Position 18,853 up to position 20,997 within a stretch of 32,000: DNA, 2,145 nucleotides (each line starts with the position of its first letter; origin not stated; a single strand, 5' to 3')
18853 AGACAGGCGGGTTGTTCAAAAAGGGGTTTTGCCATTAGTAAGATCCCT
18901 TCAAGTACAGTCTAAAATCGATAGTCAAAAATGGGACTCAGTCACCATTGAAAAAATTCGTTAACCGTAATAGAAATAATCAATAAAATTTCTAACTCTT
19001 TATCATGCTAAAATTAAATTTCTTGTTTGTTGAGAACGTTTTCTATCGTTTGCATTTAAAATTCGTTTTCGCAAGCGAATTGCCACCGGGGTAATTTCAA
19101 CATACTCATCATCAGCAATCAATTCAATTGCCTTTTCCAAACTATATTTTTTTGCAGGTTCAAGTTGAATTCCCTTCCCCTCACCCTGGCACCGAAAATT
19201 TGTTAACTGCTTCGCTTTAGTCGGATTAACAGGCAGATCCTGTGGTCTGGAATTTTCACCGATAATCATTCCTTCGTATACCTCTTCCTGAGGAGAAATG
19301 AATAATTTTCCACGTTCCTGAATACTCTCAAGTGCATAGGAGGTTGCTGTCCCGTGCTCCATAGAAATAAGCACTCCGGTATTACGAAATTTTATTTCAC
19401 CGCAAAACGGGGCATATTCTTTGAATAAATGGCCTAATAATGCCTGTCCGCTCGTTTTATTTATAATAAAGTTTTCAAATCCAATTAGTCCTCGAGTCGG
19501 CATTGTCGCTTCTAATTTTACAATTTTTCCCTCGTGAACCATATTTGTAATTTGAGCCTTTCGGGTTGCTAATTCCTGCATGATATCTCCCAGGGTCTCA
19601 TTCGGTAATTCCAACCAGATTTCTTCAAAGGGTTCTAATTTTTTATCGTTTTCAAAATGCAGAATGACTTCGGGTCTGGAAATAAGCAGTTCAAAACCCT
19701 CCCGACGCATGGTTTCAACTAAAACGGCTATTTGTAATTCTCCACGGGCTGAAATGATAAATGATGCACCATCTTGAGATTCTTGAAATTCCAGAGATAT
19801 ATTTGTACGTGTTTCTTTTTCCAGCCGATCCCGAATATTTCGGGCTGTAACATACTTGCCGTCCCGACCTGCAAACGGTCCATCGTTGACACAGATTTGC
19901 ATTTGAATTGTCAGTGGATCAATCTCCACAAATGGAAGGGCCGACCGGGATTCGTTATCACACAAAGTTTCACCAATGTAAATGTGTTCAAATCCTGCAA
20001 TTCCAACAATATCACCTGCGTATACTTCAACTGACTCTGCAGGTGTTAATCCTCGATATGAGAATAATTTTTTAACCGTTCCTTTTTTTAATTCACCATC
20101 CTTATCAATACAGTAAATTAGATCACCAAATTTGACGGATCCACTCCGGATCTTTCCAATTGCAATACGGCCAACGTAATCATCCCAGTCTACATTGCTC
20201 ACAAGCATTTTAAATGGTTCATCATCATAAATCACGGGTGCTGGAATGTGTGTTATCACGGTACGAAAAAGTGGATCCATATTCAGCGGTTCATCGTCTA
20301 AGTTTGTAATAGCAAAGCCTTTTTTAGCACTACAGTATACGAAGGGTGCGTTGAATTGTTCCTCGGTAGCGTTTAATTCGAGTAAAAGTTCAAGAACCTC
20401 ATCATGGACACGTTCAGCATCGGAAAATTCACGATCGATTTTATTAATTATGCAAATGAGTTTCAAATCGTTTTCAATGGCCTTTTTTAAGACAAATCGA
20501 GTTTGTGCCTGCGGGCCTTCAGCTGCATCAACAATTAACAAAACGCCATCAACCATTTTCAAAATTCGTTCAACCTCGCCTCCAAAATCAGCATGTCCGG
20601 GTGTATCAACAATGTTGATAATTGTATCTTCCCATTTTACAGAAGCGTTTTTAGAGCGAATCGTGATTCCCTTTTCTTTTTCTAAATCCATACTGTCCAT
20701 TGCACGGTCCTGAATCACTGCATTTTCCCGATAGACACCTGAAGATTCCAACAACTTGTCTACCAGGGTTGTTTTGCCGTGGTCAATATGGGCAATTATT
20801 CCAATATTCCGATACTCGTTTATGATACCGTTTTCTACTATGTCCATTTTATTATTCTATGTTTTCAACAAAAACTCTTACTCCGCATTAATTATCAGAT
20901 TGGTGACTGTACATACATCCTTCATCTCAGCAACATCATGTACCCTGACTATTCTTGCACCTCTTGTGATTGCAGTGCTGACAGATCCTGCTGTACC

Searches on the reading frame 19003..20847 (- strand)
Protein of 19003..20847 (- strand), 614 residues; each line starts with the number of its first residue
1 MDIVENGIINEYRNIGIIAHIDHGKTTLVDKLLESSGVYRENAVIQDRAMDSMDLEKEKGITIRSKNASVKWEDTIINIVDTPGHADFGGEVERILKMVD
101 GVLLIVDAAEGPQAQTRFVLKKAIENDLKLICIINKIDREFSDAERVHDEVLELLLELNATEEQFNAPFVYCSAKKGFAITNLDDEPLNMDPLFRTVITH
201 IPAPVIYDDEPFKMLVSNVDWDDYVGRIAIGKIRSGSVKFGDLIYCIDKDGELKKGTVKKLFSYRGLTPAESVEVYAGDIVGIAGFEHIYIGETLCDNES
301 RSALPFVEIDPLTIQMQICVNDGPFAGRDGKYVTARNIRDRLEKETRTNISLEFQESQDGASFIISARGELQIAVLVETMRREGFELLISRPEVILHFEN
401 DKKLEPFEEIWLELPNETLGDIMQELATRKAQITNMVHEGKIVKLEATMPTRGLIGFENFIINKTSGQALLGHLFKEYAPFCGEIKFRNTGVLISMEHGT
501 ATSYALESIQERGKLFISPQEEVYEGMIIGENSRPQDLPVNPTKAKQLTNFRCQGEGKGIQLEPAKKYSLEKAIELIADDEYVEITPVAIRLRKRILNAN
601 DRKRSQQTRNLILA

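Call 13: search_protein_families(library=pfam, proteins=[window:19003-20847:-], max_evalue=0.001)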
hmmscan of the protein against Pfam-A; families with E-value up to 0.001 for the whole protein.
window:19003-20847:- (614 aa): 8 families
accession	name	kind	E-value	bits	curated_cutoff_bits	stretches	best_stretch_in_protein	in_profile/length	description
PF00009.33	GTP_EFTU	-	1.6e-56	191.3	26.5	1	11-202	2-187/188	Elongation factor Tu GTP binding domain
PF21018.2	BipA_C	-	1.8e-45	153.7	23.8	1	490-598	1-109/110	TypA/BipA C-terminal domain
PF00679.30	EFG_C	-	3.3e-17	62.7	27.9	1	403-485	2-85/89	Elongation factor G C-terminus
PF03144.31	GTP_EFTU_D2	-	1.4e-09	38.7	30.3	1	226-296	1-73/73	Elongation factor Tu domain 2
PF22042.2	EF-G_D2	-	1.4e-08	35.2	27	1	211-297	1-83/84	Elongation factor G domain 2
PF01926.29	MMR_HSR1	-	8.2e-07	29.6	21.9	1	15-136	2-113/113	50S ribosome-binding GTPase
PF04548.22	AIG1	-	0.00017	21.4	27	0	42-101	18-75/212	AIG1 family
PF03308.22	MeaB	-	0.00048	19.7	23.1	0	94-184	142-228/273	Methylmalonyl Co-A mutase-associated GTPase MeaB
